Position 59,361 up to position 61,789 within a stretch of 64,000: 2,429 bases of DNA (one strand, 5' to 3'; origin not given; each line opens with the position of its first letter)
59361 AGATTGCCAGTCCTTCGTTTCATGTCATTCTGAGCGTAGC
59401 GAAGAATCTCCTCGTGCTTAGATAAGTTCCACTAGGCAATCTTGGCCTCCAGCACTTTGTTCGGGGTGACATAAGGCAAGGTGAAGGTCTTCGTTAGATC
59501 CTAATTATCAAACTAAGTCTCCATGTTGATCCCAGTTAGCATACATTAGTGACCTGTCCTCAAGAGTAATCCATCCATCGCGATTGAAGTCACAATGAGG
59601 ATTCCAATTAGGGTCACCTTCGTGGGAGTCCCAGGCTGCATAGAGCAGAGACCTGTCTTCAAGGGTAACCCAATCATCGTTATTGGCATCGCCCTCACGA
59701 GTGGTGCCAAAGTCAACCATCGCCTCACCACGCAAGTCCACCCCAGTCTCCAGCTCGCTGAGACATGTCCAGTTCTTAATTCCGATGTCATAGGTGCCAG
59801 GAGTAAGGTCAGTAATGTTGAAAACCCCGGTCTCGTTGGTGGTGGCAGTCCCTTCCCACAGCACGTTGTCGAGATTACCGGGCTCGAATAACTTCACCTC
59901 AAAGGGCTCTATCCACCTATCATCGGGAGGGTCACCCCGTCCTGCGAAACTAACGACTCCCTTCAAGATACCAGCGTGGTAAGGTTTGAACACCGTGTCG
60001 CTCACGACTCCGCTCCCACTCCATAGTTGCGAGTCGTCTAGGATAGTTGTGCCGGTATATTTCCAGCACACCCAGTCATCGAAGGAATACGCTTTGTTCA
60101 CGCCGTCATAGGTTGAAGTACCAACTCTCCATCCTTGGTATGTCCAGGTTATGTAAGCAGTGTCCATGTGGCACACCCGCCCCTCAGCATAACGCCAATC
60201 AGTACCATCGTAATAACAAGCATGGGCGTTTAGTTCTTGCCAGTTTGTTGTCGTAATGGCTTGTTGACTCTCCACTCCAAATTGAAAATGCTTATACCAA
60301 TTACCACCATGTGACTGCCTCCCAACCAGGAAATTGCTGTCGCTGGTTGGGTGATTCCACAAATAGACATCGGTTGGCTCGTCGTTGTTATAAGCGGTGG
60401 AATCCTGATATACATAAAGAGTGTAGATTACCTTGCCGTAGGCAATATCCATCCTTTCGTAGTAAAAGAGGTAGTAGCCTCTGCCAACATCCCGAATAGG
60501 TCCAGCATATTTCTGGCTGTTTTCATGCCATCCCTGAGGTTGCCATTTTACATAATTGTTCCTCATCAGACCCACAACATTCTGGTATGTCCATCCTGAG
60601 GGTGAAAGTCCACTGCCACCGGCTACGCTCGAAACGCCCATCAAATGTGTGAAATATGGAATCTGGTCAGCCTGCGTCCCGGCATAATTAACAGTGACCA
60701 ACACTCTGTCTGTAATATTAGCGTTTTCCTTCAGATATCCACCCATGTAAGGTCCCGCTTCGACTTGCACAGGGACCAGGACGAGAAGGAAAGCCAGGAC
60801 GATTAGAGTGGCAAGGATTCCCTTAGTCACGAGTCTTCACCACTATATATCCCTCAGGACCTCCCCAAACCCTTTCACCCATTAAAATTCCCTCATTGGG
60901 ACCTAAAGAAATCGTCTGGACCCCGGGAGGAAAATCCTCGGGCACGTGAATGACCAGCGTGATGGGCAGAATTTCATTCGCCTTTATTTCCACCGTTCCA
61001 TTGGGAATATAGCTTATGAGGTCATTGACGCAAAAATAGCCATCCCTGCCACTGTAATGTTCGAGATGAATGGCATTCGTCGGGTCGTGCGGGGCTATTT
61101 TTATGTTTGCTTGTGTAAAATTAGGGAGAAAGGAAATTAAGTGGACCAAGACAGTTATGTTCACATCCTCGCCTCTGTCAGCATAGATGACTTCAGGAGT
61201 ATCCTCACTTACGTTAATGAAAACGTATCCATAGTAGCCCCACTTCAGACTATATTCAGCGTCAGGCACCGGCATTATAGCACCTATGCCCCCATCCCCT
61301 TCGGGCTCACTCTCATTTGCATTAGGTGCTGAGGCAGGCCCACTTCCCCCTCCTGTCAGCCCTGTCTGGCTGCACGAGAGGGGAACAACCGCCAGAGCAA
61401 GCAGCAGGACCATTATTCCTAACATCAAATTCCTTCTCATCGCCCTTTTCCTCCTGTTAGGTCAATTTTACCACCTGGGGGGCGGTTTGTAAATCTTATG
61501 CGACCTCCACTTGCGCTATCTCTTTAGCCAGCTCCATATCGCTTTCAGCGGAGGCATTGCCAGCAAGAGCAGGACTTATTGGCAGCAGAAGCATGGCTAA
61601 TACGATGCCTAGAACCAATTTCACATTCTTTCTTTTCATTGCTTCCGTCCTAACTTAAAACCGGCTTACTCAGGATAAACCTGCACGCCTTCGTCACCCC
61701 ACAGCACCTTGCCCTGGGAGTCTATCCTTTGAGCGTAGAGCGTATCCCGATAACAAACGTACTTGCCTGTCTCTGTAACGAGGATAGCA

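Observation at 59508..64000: Recombining tandem array of paralogous cell-surface genes with a 227-bp direct repeat and a chimeric gene scar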

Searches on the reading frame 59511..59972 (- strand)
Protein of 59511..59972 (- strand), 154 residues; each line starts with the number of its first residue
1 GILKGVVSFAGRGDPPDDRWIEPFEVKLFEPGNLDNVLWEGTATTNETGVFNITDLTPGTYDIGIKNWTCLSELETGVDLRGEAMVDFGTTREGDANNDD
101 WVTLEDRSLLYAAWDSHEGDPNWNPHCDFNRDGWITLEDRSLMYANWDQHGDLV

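Call 57: search_solved_structures(query=window:59511-59972:-, max_evalue=1, show_alignments=2)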
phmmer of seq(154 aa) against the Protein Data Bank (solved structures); distinct sequences matched with E-value up to 1: 8.
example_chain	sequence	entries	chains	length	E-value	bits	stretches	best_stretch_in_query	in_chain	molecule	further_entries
4wi0_B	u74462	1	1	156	0.00023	24.2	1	42-143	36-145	Cellulosomal scaffoldin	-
4u3s_B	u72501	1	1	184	0.00038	23.5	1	42-144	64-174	Cellulosomal scaffoldin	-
2y3n_B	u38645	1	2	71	0.012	18.6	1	93-143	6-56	CELLULOSOMAL FAMILY-48 PROCESSIVE GLYCOSIDE HYDROLASE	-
2b59_B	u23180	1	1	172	0.015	18.3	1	40-146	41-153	Cellulosomal scaffolding protein A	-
3kcp_A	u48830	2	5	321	0.052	16.5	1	40-146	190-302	Cellulosomal-scaffolding protein A | Cellulosome anchoring protein cohesin region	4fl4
5g5d_B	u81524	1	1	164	0.11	15.5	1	40-146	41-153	CELLULOSOMAL-SCAFFOLDING PROTEIN A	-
8sqx_A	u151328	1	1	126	0.78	12.7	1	41-69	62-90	Putative surface anchored protein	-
7s3l_A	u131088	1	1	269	0.87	12.6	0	125-148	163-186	Aminoglycoside phosphotransferase family protein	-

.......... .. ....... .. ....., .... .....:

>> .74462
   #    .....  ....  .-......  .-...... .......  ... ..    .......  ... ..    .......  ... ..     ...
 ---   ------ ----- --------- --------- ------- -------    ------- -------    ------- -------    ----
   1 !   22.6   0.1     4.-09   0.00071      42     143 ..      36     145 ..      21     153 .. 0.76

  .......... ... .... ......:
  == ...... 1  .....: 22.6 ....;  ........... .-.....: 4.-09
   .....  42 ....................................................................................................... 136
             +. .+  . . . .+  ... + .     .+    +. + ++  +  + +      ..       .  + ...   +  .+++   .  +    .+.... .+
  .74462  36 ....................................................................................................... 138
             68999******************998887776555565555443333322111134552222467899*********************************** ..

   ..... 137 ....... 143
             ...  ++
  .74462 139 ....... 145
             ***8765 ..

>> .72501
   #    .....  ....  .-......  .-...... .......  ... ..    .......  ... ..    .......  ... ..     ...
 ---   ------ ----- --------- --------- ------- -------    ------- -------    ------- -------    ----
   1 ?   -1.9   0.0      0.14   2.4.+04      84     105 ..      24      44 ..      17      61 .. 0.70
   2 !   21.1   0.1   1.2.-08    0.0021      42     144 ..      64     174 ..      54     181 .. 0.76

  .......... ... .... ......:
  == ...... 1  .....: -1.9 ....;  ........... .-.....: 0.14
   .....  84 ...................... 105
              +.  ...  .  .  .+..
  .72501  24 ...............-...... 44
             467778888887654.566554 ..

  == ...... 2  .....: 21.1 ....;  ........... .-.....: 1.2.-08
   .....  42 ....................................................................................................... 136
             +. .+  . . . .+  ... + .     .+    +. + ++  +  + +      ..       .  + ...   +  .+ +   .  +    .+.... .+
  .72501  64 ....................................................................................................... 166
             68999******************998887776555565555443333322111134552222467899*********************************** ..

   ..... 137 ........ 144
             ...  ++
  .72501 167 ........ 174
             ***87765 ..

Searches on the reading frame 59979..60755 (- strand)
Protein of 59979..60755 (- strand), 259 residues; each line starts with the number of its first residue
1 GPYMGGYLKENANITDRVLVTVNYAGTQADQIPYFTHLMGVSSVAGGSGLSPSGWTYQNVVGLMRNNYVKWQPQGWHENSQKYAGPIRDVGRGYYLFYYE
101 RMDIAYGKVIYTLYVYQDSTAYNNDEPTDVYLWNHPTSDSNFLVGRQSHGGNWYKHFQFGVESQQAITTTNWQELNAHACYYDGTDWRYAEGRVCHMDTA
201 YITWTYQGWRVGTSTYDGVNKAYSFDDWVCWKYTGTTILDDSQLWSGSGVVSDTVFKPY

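Call 80: search_solved_structures(query=A5, max_evalue=1, show_alignments=1)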
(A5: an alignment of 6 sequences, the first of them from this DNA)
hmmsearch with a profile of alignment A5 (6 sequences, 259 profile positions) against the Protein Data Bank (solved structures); distinct sequences matched with E-value up to 1: 2.
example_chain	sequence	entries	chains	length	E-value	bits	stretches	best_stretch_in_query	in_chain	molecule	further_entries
8uws_C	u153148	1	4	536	0.31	13.6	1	145-189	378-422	Beta-xylosidase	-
7k1r_A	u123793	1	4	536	0.31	13.5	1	145-189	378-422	Beta xylosidase GH43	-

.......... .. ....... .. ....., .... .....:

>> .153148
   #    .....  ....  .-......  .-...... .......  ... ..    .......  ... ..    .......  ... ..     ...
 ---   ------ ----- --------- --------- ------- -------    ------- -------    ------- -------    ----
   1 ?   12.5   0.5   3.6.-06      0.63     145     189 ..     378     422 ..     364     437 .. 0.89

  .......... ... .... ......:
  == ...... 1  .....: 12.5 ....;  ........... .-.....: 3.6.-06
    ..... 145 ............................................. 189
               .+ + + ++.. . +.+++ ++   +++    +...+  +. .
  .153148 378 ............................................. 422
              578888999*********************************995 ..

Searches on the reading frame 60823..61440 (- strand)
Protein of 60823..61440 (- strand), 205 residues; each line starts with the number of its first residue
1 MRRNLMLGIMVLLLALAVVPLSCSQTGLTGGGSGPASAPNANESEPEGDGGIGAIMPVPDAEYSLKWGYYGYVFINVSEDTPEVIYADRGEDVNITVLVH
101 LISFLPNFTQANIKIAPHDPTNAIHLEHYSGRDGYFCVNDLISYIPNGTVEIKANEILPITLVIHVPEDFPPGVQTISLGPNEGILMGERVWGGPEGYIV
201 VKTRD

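Call 5: search_protein_families(library=pfam, proteins=[window:60823-61440:-], max_evalue=0.1)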
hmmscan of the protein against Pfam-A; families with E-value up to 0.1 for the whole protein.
window:60823-61440:- (205 aa): 0 families

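Call 12: find_encoding_contigs(protein=window:60823-61440:-, flank=10000, max_places=6)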
Protein window:60823-61440:- (205 aa): 2 contigs read that carry it; 1 place shown.
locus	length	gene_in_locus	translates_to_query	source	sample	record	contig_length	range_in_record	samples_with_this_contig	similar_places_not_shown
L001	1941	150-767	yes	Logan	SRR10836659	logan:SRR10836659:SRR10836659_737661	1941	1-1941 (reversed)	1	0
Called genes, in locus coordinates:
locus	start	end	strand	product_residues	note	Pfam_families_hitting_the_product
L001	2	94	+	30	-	?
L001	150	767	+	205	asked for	-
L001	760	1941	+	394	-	?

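Call 15: find_homologous_proteins(query=window:60823-61440:-)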
Query window:60823-61440:- (205 aa): 4 proteins with E <= 0.001 among 240 candidates.
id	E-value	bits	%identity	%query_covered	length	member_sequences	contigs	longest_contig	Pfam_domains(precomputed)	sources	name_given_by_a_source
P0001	2.4e-117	408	90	100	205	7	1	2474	-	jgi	-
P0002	4.6e-98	345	76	100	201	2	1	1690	-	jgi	-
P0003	1.8e-92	327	86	84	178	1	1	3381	-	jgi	-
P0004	6.4e-68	246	98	55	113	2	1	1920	-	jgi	-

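Call 17: find_encoding_contigs(protein=P0001, flank=10000)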
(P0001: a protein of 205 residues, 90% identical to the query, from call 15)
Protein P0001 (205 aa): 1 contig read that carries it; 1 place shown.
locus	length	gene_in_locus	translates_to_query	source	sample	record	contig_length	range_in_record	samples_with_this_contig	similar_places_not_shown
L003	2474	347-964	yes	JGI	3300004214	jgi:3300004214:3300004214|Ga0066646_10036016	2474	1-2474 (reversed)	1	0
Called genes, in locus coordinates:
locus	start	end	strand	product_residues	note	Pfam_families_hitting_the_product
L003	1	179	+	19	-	?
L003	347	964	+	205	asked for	-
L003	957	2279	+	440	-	PF00404:Dockerin_1 (weak)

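Call 18: find_encoding_contigs(protein=P0003, flank=10000)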
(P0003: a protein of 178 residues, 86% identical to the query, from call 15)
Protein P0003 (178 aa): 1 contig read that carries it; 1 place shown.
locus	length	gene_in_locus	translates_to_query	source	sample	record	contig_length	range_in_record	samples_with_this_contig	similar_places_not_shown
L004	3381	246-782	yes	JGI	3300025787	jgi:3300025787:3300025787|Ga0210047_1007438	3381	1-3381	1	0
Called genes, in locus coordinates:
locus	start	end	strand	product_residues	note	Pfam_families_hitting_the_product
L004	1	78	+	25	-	?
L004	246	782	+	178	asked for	-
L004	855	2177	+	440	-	PF00404:Dockerin_1 (weak)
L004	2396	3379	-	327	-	?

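Call 19: find_encoding_contigs(protein=P0002, flank=10000)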
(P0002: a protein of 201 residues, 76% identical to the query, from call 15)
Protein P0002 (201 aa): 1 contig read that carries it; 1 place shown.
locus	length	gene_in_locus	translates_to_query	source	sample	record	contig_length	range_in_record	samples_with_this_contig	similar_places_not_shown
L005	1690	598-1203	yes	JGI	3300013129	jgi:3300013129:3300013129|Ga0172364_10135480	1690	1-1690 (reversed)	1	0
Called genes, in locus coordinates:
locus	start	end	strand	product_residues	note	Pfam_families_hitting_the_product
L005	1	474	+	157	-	?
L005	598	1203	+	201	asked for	-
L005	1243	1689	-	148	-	?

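Call 81: search_protein_families(library=ncbifam, proteins=[window:60823-61437:-], max_evalue=0.01)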
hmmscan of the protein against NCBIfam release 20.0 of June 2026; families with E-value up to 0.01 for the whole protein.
window:60823-61437:- (204 aa): 0 families

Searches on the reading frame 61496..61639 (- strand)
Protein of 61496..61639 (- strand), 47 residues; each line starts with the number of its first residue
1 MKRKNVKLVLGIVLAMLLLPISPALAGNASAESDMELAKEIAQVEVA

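Call 5: search_protein_families(library=pfam, proteins=[window:61496-61639:-], max_evalue=0.1)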
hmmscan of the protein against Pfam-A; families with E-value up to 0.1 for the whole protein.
window:61496-61639:- (47 aa): 0 families

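Call 14: find_encoding_contigs(protein=window:61496-61639:-, flank=10000, max_places=6)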
Protein window:61496-61639:- (47 aa): no gene with exactly this product is on record in the collection.
